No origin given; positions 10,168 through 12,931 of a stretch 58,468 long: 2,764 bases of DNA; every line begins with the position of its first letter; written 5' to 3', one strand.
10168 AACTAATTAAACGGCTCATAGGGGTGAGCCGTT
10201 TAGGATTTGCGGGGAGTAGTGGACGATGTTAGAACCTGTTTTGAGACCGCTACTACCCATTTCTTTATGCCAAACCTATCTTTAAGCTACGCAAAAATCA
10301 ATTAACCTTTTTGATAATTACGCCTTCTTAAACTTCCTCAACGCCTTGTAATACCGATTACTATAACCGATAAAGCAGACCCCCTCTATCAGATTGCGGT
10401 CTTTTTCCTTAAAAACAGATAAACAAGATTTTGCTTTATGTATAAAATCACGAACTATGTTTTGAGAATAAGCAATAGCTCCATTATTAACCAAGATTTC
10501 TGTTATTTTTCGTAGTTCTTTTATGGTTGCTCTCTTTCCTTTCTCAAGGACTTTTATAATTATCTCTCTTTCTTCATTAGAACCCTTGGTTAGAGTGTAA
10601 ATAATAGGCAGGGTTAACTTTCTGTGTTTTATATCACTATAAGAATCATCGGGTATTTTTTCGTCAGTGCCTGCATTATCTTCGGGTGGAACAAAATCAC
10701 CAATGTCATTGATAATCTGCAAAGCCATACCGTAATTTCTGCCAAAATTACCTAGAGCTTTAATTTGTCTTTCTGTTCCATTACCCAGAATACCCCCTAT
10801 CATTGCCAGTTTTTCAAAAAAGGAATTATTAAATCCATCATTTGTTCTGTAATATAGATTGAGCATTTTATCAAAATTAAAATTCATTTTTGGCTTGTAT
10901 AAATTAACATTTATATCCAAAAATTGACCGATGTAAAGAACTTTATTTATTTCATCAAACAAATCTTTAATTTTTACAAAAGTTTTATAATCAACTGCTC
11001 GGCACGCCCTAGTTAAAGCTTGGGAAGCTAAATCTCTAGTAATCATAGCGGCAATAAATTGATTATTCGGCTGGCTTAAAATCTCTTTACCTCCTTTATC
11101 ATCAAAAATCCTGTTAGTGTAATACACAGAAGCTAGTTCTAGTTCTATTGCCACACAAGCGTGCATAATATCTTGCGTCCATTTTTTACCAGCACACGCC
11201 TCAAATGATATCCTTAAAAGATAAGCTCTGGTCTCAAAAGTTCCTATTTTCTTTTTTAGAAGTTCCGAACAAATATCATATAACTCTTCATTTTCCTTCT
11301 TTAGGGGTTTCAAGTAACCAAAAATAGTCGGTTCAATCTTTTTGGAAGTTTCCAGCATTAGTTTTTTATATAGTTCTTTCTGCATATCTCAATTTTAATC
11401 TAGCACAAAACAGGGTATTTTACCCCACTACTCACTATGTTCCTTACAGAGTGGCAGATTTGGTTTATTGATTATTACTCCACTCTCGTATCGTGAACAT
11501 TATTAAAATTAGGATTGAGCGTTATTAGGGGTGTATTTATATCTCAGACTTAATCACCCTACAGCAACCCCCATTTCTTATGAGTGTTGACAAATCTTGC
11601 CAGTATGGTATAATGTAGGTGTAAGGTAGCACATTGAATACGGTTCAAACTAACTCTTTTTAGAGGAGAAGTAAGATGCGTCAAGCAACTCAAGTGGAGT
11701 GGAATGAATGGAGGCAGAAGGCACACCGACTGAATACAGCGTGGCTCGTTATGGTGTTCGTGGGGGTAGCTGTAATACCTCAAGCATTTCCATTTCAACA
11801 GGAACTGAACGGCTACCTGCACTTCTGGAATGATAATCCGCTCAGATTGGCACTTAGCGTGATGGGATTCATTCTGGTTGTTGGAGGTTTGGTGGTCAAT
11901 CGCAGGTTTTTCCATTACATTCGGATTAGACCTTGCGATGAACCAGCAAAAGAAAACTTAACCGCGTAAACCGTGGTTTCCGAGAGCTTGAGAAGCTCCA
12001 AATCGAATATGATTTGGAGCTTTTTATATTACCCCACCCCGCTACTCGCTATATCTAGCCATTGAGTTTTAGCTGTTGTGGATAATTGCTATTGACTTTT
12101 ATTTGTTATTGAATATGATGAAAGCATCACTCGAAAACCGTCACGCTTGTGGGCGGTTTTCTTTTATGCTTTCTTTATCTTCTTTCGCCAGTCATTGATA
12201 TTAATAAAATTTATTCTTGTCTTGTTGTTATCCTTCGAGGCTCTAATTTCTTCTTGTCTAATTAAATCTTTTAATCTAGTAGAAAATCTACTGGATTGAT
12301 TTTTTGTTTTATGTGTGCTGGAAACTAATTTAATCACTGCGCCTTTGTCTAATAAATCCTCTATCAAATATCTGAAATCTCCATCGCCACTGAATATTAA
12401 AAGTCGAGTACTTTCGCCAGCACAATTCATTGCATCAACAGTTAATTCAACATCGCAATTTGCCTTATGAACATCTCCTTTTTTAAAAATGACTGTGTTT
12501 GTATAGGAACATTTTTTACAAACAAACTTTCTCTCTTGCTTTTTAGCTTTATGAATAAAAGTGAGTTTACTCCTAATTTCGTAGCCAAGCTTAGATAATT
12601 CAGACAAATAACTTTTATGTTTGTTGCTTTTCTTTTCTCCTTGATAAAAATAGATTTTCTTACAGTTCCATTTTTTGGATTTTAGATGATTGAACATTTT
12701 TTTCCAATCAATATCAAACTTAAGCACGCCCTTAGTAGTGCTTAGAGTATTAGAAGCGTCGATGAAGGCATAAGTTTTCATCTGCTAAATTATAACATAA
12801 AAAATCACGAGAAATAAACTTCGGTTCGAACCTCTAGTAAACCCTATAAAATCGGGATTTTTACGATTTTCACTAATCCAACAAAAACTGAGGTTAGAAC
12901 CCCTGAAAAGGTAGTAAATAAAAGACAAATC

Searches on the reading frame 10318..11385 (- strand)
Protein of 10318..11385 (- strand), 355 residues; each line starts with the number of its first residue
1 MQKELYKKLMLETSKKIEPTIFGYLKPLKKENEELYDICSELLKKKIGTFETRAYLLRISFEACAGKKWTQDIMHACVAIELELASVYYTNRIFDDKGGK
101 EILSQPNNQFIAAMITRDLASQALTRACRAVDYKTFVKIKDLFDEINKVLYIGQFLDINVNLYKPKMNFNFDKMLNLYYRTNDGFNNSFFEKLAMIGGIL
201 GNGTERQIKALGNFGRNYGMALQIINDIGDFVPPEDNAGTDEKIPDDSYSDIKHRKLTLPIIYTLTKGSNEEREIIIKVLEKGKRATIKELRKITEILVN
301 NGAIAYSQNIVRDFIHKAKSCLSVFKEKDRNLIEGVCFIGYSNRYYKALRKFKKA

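Call 86: search_protein_families(library=pfam, proteins=[window:10318-11385:-], max_evalue=0.001)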
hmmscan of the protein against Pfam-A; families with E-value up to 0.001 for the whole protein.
window:10318-11385:- (355 aa): 1 family
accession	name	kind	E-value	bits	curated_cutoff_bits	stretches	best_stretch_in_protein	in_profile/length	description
PF00348.22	polyprenyl_synt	-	1.4e-14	54.4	27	1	119-296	93-249/251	Polyprenyl synthetase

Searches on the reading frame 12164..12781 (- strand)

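Call 86: search_protein_families(library=pfam, proteins=[window:12164-12781:-], max_evalue=0.001)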
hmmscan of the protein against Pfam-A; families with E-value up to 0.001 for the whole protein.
window:12164-12781:- (205 aa): 1 family
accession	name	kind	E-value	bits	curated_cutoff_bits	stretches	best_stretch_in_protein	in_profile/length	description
PF01936.24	NYN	-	5.6e-15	56.5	24.2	1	3-162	2-133/145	NYN domain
